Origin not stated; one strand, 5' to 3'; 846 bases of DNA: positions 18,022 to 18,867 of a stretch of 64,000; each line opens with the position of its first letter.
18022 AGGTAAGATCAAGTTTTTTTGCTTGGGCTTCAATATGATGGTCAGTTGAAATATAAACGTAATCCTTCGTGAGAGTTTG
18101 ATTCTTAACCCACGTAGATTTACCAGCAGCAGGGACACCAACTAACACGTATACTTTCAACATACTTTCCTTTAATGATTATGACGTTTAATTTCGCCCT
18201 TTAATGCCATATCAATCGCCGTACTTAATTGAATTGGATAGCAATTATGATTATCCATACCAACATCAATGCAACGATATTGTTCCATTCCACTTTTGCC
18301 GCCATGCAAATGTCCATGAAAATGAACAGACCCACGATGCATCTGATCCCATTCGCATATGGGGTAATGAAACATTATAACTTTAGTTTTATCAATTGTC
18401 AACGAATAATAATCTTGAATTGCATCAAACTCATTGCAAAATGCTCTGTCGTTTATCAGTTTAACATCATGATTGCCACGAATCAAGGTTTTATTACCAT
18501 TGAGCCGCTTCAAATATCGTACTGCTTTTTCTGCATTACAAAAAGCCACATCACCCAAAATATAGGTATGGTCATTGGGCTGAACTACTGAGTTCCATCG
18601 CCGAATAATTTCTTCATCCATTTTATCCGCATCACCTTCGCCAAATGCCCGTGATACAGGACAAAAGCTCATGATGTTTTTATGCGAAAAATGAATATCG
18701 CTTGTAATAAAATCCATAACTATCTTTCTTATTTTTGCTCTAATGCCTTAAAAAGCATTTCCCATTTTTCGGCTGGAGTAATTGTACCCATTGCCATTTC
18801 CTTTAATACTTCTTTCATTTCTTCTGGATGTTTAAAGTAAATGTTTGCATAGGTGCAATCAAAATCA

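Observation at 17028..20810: Split RNA-repair module: RNA ligase 1, metallophosphoesterase and P-loop kinase, co-transcribed with a macro-domain protein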

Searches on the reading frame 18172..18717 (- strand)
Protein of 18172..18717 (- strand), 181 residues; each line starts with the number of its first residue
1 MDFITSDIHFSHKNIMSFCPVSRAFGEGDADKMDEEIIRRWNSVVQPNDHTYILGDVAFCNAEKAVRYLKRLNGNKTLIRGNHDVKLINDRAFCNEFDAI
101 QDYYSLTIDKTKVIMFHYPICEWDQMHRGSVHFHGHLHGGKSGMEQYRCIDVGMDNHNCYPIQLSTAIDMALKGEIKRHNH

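Call 3: search_protein_families(library=pfam, proteins=[window:18172-18717:-], max_evalue=0.01)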
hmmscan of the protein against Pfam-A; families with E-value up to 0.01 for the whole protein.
window:18172-18717:- (181 aa): 1 family
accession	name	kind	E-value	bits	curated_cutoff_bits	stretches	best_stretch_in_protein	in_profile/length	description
PF00149.33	Metallophos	-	3e-06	28.3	21.5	1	4-136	5-116/191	Calcineurin-like phosphoesterase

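Call 4: search_protein_families(library=phrogs, proteins=[window:18172-18717:-], max_evalue=0.001)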
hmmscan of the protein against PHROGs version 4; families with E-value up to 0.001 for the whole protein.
window:18172-18717:- (181 aa): 2 families
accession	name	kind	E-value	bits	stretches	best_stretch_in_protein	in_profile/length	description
phrog_547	-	other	2.7e-53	181.6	1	2-181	31-209/245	phosphoesterase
phrog_30537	-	unknown function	3.4e-05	25.2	1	32-70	13-51/87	-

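Call 14: search_solved_structures(query=window:18172-18717:-, max_evalue=1, show_alignments=3)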
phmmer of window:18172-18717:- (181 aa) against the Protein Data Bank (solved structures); distinct sequences matched with E-value up to 1: 2.
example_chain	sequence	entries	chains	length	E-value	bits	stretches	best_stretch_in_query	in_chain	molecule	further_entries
1xm7_A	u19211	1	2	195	4.9e-10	42.7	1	3-121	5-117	hypothetical protein aq_1665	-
2qjc_A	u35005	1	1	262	0.079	15.9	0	41-88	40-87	Diadenosine tetraphosphatase, putative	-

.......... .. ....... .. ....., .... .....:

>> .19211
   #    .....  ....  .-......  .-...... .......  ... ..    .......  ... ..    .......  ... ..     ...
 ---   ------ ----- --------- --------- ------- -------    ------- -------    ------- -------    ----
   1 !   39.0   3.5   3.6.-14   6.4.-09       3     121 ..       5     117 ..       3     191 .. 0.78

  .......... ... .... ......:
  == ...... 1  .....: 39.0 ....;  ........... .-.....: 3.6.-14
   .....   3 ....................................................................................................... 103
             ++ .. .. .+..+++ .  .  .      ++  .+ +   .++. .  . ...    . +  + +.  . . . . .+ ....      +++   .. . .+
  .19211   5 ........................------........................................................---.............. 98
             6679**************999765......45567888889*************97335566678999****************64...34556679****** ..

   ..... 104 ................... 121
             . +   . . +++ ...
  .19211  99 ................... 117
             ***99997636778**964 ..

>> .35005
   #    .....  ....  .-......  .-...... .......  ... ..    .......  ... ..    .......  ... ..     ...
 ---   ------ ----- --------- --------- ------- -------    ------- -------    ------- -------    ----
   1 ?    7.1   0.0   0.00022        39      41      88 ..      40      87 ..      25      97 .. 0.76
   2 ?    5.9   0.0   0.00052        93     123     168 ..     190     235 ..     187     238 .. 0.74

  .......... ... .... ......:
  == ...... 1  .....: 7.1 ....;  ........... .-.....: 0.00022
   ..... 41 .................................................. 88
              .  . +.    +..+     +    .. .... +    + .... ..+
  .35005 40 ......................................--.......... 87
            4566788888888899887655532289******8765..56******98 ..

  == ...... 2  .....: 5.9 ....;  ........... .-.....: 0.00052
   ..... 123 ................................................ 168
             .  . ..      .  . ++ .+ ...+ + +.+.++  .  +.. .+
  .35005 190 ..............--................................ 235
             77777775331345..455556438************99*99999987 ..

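Call 61: search_protein_families(library=ncbifam, proteins=[window:18172-18717:-], max_evalue=0.01)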
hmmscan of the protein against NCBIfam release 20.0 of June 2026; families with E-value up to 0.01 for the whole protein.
window:18172-18717:- (181 aa): 0 families

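Call 80: search_solved_structures(query=A4, max_evalue=0.1, show_alignments=1)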
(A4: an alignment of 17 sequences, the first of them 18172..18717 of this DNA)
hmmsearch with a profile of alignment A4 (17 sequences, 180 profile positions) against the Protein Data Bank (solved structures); distinct sequences matched with E-value up to 0.1: 3.
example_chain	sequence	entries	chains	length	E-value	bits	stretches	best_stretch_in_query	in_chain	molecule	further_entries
1xm7_A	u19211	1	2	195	1.5e-23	86.7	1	1-121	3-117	hypothetical protein aq_1665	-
2zo9_B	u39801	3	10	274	0.0029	20.7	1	28-89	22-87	Phosphohydrolase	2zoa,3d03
2dxl_A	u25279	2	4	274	0.0029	20.7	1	28-89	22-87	Phosphohydrolase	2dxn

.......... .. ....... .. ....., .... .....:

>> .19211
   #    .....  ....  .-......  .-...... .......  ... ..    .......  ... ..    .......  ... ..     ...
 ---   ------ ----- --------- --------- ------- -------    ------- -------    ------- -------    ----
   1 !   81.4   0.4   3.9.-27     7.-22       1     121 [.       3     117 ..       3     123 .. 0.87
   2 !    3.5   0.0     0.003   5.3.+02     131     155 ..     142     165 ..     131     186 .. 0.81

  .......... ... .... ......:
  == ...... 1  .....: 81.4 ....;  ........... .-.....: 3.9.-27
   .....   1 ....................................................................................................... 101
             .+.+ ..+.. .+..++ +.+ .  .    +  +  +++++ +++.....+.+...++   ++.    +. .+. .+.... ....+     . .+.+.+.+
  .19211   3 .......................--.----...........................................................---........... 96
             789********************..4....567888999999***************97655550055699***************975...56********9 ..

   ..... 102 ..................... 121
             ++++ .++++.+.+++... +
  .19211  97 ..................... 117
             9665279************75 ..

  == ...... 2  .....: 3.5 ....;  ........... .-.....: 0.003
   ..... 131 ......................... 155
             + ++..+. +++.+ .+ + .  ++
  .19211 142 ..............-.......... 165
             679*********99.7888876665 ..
